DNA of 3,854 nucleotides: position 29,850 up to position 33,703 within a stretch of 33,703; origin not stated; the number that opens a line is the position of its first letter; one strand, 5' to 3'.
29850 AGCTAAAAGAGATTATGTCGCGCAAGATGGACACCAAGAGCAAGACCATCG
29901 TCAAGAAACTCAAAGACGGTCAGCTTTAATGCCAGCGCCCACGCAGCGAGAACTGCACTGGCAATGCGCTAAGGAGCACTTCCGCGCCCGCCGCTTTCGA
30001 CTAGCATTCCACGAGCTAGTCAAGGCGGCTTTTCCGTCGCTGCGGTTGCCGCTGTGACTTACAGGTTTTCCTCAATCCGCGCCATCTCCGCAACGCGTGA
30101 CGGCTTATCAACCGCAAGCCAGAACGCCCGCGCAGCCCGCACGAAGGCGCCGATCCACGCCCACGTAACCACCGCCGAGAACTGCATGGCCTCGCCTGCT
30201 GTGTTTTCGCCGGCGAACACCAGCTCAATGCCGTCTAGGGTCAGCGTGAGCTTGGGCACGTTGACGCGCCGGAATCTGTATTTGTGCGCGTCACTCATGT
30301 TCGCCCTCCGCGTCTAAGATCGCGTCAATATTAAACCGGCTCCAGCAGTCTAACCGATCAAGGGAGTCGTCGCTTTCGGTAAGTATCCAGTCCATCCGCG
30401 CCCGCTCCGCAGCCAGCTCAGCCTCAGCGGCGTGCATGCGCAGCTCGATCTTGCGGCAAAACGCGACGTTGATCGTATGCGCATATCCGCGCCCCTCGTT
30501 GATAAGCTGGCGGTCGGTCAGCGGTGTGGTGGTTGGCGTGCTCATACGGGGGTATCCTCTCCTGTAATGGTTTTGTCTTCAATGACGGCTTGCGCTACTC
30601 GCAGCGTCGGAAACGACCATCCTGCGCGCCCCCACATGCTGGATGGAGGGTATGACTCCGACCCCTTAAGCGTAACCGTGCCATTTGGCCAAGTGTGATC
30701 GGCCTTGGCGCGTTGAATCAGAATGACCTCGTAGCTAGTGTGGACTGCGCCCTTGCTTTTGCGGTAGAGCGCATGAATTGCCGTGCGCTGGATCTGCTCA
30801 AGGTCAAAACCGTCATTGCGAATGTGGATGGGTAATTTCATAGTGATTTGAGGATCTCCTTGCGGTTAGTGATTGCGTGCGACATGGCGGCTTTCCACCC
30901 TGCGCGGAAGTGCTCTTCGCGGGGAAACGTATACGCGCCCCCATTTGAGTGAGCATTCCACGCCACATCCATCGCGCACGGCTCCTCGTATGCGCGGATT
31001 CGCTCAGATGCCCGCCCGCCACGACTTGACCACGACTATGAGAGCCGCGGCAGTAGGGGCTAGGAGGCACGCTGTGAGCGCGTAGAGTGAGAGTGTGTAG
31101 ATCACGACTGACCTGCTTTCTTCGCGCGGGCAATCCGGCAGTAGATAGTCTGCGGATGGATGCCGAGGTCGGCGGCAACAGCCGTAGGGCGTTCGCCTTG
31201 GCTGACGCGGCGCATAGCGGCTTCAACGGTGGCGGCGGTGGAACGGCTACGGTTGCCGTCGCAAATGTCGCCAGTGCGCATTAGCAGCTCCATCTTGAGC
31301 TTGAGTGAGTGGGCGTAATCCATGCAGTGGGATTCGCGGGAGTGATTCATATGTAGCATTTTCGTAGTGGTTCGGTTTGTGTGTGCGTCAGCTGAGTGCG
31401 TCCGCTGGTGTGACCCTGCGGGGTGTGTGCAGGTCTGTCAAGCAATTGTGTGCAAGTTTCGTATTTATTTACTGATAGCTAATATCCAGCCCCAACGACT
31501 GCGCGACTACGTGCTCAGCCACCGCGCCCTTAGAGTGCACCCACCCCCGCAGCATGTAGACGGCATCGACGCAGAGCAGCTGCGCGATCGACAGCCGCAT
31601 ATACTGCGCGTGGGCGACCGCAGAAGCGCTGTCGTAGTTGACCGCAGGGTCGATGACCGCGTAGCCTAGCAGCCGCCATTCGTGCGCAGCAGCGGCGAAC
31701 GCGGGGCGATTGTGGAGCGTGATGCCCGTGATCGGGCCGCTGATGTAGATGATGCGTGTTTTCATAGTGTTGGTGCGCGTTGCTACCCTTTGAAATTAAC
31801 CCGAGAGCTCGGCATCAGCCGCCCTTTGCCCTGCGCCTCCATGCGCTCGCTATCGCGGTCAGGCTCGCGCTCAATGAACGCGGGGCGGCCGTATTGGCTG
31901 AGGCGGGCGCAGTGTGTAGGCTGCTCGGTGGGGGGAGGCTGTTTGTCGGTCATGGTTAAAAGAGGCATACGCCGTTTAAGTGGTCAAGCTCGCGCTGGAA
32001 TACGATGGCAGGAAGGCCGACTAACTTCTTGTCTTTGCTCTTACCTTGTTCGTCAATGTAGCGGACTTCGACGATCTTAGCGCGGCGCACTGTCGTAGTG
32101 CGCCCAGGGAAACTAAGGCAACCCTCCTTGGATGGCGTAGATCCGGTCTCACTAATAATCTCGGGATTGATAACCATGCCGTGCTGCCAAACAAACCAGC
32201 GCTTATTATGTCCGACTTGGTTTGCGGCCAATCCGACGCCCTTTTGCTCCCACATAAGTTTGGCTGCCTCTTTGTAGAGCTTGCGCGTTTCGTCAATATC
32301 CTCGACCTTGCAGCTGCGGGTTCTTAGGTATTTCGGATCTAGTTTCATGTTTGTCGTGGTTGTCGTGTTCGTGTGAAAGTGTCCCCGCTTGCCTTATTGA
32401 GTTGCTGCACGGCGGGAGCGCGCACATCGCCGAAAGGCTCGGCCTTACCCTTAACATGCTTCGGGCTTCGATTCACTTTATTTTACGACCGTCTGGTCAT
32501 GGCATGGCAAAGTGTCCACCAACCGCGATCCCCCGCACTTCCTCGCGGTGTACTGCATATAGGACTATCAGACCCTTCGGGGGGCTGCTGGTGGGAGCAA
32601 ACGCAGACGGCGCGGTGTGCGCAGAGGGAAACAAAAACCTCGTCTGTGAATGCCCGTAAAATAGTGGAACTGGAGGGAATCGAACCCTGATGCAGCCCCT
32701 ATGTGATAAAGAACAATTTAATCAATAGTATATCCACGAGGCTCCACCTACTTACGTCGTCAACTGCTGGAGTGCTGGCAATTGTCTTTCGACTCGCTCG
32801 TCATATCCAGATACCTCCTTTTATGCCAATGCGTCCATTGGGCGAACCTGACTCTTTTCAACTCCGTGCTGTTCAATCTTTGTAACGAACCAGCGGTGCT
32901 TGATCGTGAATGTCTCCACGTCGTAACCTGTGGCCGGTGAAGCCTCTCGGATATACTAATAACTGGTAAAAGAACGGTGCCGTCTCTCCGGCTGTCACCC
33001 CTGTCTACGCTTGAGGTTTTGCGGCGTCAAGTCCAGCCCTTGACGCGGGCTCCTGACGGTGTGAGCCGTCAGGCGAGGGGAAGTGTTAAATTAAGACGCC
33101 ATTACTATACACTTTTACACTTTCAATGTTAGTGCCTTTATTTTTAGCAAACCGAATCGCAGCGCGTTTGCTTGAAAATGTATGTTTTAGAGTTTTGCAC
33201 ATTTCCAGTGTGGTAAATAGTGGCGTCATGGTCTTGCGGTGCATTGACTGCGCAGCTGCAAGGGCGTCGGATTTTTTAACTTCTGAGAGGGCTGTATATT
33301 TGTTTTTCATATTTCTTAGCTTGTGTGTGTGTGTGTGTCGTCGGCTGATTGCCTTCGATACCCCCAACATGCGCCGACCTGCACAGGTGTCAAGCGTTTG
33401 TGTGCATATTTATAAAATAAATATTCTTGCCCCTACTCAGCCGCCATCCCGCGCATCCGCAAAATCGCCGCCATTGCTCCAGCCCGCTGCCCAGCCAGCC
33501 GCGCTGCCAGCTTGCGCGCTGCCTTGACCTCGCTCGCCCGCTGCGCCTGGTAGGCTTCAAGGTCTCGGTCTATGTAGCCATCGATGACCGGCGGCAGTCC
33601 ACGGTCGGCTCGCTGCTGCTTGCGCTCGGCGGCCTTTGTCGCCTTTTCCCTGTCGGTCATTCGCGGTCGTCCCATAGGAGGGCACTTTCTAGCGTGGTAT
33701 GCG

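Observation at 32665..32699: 35-nt minihelix that mimics the tRNA-like domain of tmRNA and carries the alanine identity set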

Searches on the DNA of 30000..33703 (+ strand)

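Call 5: search_dna_similar(query=window:30000-33703:+, collection=phages, mode=distant, max_rows=30)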
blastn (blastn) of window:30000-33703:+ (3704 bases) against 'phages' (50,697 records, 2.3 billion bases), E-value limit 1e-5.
No match.

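Call 20: search_rna_families(source=window, start=32300, end=33200, threshold=evalue, max_evalue=10, show_alignments=6)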
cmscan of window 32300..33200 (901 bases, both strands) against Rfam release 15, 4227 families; matches with E-value up to 10: 4.
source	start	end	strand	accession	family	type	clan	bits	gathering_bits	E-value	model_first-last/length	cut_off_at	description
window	32662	32699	-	RF00023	tmRNA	Gene;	CL00001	20.9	47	2.7e-06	1-374/374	no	transfer-messenger RNA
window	32666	32699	-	RF01684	mascRNA-menRNA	Gene;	-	19.9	42.5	0.31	1-56/56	no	MALAT1-associated small cytoplasmic RNA/MEN beta RNA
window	32568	32689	-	RF04321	tmRNA_permuted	Gene;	-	15.8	47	0.73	36-94/213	no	permuted transfer-messenger RNA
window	32364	32439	+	RF02086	Yar_2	Gene; lncRNA;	-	14.6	50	2.2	1-74/74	no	Yellow-achaete intergenic RNA conserved region 2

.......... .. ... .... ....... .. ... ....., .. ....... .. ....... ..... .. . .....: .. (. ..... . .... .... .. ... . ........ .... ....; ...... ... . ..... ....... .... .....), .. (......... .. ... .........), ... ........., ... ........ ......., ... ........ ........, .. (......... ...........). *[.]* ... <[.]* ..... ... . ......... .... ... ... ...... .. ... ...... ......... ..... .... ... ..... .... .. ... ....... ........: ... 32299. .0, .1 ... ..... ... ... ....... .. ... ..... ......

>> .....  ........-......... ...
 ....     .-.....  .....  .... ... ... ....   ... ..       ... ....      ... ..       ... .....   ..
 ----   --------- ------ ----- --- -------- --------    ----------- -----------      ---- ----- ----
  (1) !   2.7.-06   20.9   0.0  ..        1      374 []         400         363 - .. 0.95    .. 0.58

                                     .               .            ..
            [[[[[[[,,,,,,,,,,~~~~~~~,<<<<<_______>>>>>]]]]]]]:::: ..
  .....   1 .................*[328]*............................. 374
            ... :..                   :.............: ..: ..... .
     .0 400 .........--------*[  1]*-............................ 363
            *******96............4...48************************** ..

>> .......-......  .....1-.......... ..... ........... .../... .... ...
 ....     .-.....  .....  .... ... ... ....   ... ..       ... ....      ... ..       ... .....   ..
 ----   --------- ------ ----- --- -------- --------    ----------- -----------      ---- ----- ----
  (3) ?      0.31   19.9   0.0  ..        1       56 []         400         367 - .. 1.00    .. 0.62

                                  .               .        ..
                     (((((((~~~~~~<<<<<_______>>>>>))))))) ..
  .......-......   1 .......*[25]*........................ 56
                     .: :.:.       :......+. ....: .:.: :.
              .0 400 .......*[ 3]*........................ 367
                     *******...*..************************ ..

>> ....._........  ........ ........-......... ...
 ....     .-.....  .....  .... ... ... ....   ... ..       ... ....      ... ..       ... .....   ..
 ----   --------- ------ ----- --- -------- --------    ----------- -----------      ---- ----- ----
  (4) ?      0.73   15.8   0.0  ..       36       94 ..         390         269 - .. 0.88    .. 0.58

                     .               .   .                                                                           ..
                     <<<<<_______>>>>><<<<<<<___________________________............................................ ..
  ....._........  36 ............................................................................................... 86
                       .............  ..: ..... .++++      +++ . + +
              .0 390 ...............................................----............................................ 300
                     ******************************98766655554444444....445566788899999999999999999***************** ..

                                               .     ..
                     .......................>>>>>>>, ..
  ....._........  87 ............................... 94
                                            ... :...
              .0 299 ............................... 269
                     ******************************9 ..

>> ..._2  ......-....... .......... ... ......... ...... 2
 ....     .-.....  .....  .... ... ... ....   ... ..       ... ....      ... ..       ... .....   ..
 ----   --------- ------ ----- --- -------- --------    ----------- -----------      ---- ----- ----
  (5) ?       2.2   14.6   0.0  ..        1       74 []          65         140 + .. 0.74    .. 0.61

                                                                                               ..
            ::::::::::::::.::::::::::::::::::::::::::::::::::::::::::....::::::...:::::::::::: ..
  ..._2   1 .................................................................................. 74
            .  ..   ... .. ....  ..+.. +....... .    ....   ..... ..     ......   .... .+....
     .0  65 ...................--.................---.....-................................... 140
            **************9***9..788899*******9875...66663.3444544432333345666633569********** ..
